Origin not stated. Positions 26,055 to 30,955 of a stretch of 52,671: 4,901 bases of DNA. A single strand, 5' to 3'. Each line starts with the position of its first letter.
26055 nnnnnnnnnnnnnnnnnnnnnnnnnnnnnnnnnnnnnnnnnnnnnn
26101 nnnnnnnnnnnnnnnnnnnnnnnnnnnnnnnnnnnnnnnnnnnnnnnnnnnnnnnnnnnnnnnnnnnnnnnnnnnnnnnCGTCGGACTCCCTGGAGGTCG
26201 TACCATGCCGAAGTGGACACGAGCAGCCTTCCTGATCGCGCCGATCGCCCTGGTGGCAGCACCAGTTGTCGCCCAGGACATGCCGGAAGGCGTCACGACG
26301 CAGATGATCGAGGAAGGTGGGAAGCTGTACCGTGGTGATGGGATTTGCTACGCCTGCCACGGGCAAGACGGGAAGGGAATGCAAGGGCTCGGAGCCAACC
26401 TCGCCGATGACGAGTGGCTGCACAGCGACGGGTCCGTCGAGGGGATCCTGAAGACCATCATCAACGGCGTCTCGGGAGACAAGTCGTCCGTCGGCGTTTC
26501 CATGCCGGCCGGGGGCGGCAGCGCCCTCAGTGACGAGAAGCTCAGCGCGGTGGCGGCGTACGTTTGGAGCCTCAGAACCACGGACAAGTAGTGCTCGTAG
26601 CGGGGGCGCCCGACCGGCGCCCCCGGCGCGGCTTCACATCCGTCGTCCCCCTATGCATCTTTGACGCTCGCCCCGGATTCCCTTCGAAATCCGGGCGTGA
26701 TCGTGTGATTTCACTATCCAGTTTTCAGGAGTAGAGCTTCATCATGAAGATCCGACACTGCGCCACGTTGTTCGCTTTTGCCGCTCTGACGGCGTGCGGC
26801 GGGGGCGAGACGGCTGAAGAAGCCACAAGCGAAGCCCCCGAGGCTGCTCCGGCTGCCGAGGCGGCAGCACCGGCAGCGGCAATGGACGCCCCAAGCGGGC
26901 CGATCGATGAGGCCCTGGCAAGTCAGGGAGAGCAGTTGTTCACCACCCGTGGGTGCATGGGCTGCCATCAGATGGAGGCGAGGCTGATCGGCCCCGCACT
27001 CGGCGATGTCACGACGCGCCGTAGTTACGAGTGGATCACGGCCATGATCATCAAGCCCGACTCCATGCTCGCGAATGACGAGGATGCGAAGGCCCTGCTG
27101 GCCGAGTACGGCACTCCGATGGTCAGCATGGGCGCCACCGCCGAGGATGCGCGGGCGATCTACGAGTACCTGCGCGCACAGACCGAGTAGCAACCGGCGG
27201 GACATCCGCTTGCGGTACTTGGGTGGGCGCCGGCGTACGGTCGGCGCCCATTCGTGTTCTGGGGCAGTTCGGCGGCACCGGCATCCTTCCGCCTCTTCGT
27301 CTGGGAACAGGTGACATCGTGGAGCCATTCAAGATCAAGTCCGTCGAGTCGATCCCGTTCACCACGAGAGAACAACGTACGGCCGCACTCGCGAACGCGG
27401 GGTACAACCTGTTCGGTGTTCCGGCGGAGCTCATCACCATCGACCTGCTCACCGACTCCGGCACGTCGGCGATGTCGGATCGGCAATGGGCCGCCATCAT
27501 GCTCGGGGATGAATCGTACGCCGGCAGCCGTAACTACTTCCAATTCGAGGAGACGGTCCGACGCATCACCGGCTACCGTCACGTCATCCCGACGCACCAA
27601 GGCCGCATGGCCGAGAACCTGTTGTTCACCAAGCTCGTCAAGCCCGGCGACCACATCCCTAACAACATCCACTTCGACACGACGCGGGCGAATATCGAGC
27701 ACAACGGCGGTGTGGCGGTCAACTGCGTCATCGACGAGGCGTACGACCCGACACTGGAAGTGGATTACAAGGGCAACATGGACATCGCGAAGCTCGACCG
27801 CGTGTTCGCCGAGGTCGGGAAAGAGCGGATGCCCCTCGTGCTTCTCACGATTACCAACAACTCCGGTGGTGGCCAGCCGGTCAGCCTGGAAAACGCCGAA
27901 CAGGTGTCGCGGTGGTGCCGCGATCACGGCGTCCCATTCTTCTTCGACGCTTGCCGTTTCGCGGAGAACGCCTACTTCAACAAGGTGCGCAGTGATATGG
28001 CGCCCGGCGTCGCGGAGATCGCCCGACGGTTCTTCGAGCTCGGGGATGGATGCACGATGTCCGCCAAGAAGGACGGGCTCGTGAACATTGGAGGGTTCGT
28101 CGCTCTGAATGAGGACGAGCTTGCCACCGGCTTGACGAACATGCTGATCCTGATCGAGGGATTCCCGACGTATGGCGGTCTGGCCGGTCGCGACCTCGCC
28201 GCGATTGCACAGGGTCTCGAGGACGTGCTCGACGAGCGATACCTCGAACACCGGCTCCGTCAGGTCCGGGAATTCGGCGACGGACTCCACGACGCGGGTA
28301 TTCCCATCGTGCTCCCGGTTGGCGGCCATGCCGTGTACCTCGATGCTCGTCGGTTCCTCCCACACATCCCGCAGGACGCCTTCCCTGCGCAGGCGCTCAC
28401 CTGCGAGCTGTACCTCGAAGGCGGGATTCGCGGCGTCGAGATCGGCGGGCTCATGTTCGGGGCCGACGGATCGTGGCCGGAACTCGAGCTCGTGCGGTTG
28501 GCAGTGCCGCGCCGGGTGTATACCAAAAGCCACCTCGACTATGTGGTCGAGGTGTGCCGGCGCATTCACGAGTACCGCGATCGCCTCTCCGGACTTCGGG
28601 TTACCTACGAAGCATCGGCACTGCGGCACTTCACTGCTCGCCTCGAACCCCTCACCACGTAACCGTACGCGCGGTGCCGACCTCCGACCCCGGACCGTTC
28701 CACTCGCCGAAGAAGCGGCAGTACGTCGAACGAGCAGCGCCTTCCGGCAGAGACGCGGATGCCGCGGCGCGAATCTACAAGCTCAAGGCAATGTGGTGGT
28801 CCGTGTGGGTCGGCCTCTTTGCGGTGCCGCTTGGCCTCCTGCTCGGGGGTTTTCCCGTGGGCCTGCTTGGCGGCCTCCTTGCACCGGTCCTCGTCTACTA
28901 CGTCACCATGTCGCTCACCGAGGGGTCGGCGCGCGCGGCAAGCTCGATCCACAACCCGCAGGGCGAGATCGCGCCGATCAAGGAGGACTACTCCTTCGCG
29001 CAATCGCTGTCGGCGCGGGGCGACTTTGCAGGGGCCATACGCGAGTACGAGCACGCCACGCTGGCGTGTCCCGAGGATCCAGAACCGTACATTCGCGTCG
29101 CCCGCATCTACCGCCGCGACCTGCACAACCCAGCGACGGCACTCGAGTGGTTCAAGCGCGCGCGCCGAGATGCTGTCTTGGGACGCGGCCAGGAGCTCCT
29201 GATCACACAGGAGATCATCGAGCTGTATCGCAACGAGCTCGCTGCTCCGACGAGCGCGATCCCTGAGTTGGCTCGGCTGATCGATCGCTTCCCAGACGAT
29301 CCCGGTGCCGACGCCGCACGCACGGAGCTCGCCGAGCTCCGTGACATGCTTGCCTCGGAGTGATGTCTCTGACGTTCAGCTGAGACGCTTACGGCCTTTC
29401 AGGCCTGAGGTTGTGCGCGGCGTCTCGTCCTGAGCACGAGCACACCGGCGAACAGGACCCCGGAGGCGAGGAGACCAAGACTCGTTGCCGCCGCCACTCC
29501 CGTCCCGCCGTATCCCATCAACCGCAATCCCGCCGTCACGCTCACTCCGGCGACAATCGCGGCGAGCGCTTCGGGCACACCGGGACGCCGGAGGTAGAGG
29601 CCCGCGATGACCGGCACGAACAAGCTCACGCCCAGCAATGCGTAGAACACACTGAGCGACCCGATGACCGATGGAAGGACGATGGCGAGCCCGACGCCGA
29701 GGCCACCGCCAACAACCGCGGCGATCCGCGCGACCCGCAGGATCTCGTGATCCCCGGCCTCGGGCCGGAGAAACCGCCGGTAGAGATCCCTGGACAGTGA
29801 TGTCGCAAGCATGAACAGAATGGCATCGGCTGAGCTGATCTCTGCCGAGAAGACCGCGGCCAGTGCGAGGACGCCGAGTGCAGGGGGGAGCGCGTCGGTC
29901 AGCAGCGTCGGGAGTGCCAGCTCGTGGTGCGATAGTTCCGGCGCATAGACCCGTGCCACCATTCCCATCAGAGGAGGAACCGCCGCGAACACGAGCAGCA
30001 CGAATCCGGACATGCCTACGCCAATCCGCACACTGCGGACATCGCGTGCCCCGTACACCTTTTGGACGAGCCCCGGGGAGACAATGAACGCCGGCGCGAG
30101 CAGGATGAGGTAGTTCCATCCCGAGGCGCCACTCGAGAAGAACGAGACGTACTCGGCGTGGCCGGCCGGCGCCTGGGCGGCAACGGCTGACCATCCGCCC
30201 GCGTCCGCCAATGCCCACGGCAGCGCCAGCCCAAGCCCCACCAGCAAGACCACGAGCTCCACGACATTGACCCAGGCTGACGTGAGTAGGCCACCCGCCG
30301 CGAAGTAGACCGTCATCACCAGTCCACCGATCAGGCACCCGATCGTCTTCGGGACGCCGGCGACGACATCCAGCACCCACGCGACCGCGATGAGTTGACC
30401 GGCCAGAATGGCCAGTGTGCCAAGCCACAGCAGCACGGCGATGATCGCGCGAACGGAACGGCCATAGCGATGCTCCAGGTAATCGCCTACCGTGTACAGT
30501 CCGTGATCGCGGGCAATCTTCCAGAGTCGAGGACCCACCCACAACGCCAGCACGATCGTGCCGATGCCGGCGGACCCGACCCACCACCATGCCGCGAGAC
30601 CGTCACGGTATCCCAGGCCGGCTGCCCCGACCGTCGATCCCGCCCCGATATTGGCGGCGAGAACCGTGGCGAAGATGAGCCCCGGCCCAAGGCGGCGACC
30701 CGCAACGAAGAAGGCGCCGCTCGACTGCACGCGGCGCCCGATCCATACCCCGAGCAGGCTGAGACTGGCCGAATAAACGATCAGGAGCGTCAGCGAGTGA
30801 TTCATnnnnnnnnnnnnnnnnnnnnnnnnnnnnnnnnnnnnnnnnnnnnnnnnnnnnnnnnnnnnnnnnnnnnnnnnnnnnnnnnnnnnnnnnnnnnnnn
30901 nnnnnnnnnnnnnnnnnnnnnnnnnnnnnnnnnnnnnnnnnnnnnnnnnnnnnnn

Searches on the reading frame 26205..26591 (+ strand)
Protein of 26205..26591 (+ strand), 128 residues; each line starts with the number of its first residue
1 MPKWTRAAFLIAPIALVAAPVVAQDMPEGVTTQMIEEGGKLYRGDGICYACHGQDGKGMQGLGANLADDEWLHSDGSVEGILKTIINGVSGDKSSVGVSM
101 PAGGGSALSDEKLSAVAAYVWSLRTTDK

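Call 3: search_protein_families(library=pfam, proteins=[window:26205-26591:+], max_evalue=1)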
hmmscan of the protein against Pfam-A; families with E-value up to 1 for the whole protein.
window:26205-26591:+ (128 aa): 3 families
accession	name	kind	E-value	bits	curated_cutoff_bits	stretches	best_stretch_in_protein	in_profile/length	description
PF13442.11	Cytochrome_CBB3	-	5.6e-11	43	27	1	35-120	3-68/68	Cytochrome C oxidase, cbb3-type, subunit III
PF00034.26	Cytochrom_C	-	2.3e-07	32.5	21.3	1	36-123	2-89/90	Cytochrome c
PF08273.17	Zn_Ribbon_Prim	-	0.25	12.1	23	1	40-56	20-36/37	Zinc-binding domain of primase-helicase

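Call 4: search_protein_families(library=ncbifam, proteins=[window:26205-26591:+], max_evalue=1)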
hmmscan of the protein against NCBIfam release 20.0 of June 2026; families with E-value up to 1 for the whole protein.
window:26205-26591:+ (128 aa): 10 families
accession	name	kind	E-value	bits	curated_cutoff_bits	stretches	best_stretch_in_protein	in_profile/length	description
TIGR00782.1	ccoP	equivalog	2e-15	56.9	179.95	1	12-124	180-282/285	cytochrome-c oxidase, cbb3-type subunit III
NF011054.0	PRK14486.1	equivalog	3.6e-07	30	447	1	26-125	206-292/294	putative bifunctional cbb3-type cytochrome c oxidase subunit II/cytochrome c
NF033864.1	cytochrome579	equivalog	3e-06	27.1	280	1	21-65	35-78/179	cytochrome 579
NF050122.1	bc1_QcrC_actin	exception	0.00033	20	200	1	17-65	24-68/253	cytochrome bc1 complex diheme cytochrome c subunit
TIGR03872.1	cytochrome_MoxG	equivalog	0.0014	18.7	147.8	1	32-91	41-97/133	cytochrome c(L), periplasmic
TIGR02603.1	CxxCH_TIGR02603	domain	0.0021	18.1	68.15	1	39-87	7-49/134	putative heme-binding domain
NF045773.1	cytochro_C550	exception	0.0022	17.9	125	1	36-120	50-116/118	cytochrome c550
NF045774.1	cytochro_C551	exception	0.0077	16.2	118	1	31-119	35-105/110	cytochrome c551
NF045930.1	Cytc6PetJCyano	equivalog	0.016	15.2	135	1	22-121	15-103/110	cytochrome c6 PetJ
TIGR04485.1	thiosulf_SoxX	equivalog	0.059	14.1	61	1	46-122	3-77/78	sulfur oxidation c-type cytochrome SoxX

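Call 69: search_solved_structures(query=window:26205-26591:+, max_evalue=0.01)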
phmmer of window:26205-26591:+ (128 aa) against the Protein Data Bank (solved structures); distinct sequences matched with E-value up to 0.01: 17.
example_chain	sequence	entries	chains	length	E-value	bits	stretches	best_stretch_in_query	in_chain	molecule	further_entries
3mk7_C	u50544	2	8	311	1.7e-12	50.6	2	15-124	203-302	Cytochrome c oxidase, cbb3-type, subunit P | Cbb3-type cytochrome c oxidase subunit CcoP1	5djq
6xkx_p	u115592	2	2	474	1.8e-12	50.5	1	47-123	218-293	Cbb3-type cytochrome c oxidase subunit CcoP,Cytochrome c-type cyt cy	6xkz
6xkw_p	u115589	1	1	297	2e-12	50.4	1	47-123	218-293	Cbb3-type cytochrome c oxidase subunit CcoP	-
8smr_G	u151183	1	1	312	1.6e-10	44.2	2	31-121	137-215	Cbb3-type cytochrome c oxidase subunit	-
8snh_G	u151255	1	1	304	1.4e-09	41.2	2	46-120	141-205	Cbb3-type cytochrome c oxidase subunit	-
9g83_v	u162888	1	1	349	3.8e-08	36.5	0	38-123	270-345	Cbb3-type cytochrome c oxidase subunit CcoP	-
8gy3_A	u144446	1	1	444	5.3e-07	32.8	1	32-126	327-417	Cytochrome c subunit of aldehyde dehydrogenase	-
7w2j_C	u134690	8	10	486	0.00011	25.3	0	35-122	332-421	Fructose dehydrogenase cytochrome subunit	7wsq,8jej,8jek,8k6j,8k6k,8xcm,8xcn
8gy2_B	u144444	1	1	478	0.00021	24.4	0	27-117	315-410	Alcohol dehydrogenase (quinone), cytochrome c subunit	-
6h5l_B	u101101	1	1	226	0.00036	23.7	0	20-69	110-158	Conserved hypothetical cytochrome protein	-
8hn3_A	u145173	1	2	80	0.00057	23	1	37-123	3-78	Cytochrome c-556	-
2d0w_A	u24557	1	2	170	0.00063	22.9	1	19-94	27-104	cytochrome cL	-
7vzg_C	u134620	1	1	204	0.0015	21.6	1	33-121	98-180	Cytochrome c, mono-and diheme variants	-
7vzr_C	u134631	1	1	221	0.0018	21.4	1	33-121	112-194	Cytochrome c, mono-and diheme variants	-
8uf3_A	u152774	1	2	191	0.0026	20.9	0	35-124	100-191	Cytochrome C4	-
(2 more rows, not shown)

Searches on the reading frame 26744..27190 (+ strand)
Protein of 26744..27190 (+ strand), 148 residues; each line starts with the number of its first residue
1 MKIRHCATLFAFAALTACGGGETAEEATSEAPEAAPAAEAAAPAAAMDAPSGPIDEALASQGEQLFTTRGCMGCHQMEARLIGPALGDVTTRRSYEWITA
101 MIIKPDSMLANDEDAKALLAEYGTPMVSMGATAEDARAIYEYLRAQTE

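Call 3: search_protein_families(library=pfam, proteins=[window:26744-27190:+], max_evalue=1)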
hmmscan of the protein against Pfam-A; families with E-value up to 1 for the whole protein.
window:26744-27190:+ (148 aa): 5 families
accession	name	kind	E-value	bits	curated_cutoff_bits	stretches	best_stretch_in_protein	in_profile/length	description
PF00034.26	Cytochrom_C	-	4.7e-11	44.3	21.3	1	60-145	2-88/90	Cytochrome c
PF13442.11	Cytochrome_CBB3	-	0.00068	20.4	27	1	59-143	3-68/68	Cytochrome C oxidase, cbb3-type, subunit III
PF02433.20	FixO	-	0.18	11.7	29.6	0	57-77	48-68/219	Cytochrome C oxidase, mono-heme subunit/FixO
PF05768.20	Glrx-like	-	0.3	11.9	26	1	64-111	3-38/77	Glutaredoxin-like domain (DUF836)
PF12518.13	DUF3721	-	0.67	10.2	27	1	68-78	13-23/33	Protein of unknown function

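Call 4: search_protein_families(library=ncbifam, proteins=[window:26744-27190:+], max_evalue=1)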
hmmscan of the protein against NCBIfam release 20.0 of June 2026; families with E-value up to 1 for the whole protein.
window:26744-27190:+ (148 aa): 11 families
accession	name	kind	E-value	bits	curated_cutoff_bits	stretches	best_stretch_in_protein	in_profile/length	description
NF045774.1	cytochro_C551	exception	8.6e-07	28.9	118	1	1-105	1-85/110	cytochrome c551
TIGR02603.1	CxxCH_TIGR02603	domain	1.6e-06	28.1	68.15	1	59-124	3-69/134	putative heme-binding domain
NF040606.1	CytoC_perox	subfamily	0.00041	19.7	150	1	51-86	290-318/524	di-heme-cytochrome C peroxidase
NF045773.1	cytochro_C550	exception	0.00096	19.1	125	1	55-107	45-97/118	cytochrome c550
NF011055.0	PRK14487.1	subfamily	0.014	14.9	218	0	57-77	54-74/212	cbb3-type cytochrome c oxidase subunit II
TIGR03872.1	cytochrome_MoxG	equivalog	0.025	14.7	147.8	1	57-88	42-73/133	cytochrome c(L), periplasmic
NF053532.1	lipo_SCO4651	subfamily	0.026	14.2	65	1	7-46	8-44/277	SCO4651 family lipoprotein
TIGR04485.1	thiosulf_SoxX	equivalog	0.04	14.6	61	1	71-110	5-50/78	sulfur oxidation c-type cytochrome SoxX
NF047847.2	SS_mature_LptM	equivalog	0.09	12.9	27.7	1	1-19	1-21/31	LPS translocon maturation chaperone LptM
NF053527.1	lipo_Cory_WKLS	subfamily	0.21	11.5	105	1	8-50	6-48/166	WKL family lipoprotein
NF053526.1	Myco_lipo_LppK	equivalog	0.38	10.7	125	1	6-50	11-54/167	lipoprotein LppK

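Call 70: search_solved_structures(query=window:26744-27190:+, max_evalue=0.01)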
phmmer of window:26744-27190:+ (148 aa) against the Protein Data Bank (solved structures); distinct sequences matched with E-value up to 0.01: 20.
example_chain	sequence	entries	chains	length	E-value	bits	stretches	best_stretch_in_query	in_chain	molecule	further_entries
3cp5_A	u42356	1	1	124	1.8e-22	83.3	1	30-146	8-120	Cytochrome c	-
6cuk_A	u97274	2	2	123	1e-19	74.5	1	42-146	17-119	Cytochrome c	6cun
9l08_A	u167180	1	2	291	1.8e-08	38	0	62-90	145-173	Covalently Connected Cytochrome c555 trimer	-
6btm_A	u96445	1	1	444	8.8e-07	32.6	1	29-119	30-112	Alternative Complex III subunit A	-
2l4d_A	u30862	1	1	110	1.2e-05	28.9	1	60-147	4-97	SCO1/SenC family protein/cytochrome c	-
6kq1_A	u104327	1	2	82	0.00012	25.7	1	61-94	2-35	Cytochrome C biogenesis protein CcsA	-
5xec_C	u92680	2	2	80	0.00014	25.5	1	63-92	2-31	Cytochrome c-552,Cytochrome c-551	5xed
1cor_A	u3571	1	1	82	0.00019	25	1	61-94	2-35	CYTOCHROME C551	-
1ayg_A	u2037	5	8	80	0.00027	24.5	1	63-92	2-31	CYTOCHROME C-552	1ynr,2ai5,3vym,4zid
2i8f_A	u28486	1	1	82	0.00044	23.8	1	61-94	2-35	Cytochrome c-551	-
1cch_A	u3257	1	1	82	0.00049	23.7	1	61-93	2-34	CYTOCHROME C551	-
1fi3_A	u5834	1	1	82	0.00064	23.3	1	61-93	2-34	CYTOCHROME C-551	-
1a56_A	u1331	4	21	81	0.00088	22.8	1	68-93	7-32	FERRICYTOCHROME C-552 | FERROCYTOCHROME C-552 | CYTOCHROME C-552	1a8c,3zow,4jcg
2pac_A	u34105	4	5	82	0.00095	22.7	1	63-92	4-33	CYTOCHROME C551 | Cytochrome c-551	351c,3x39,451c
5xec_A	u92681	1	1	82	0.0018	21.9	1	63-92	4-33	Cytochrome c-551,Cytochrome c-552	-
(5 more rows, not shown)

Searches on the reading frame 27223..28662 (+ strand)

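Call 3: search_protein_families(library=pfam, proteins=[window:27223-28662:+], max_evalue=1)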
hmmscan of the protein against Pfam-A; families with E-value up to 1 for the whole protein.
window:27223-28662:+ (479 aa): 1 family
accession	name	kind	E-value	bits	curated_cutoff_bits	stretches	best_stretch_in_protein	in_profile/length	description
PF01212.27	Beta_elim_lyase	-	1.2e-76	258.2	27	1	74-442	1-286/288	Beta-eliminating lyase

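Call 4: search_protein_families(library=ncbifam, proteins=[window:27223-28662:+], max_evalue=1)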
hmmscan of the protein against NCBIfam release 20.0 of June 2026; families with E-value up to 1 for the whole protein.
window:27223-28662:+ (479 aa): 7 families
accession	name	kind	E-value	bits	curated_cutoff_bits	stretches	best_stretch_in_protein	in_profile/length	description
NF009709.0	PRK13238.1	subfamily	1.5e-189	630.6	285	1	31-477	6-461/463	tryptophanase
TIGR02618.1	tyr_phenol_ly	equivalog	5.8e-166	552.8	720.7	1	34-475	2-450/450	tyrosine phenol-lyase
NF053783.1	TphnTnaApg1401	equivalog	3.6e-161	537.2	750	1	33-476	6-456/457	tryptophanase TnaA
TIGR02617.1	tnaA_trp_ase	equivalog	1.8e-141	472.4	825.8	1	32-476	3-466/467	tryptophanase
TIGR02539.1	SepCysS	equivalog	1.7e-05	24.1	365.25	1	107-243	55-183/370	O-phospho-L-seryl-tRNA:Cys-tRNA synthase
NF041359.1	GntG_guanitoxin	subfamily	0.00084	18.6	230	1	73-250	6-181/343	GntG family PLP-dependent aldolase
TIGR04343.1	egtE_PLP_lyase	equivalog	0.015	14.1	400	1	178-245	122-182/370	ergothioneine biosynthesis PLP-dependent enzyme EgtE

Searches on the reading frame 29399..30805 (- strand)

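Call 45: search_protein_families(library=pfam, proteins=[window:29399-30805:-], max_evalue=0.00001)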
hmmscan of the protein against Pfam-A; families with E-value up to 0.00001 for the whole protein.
window:29399-30805:- (468 aa): 1 family
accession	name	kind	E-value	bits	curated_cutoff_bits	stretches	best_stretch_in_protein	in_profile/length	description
PF00474.23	SSF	-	7.5e-36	124.3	22.8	1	32-420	1-406/406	Sodium:solute symporter family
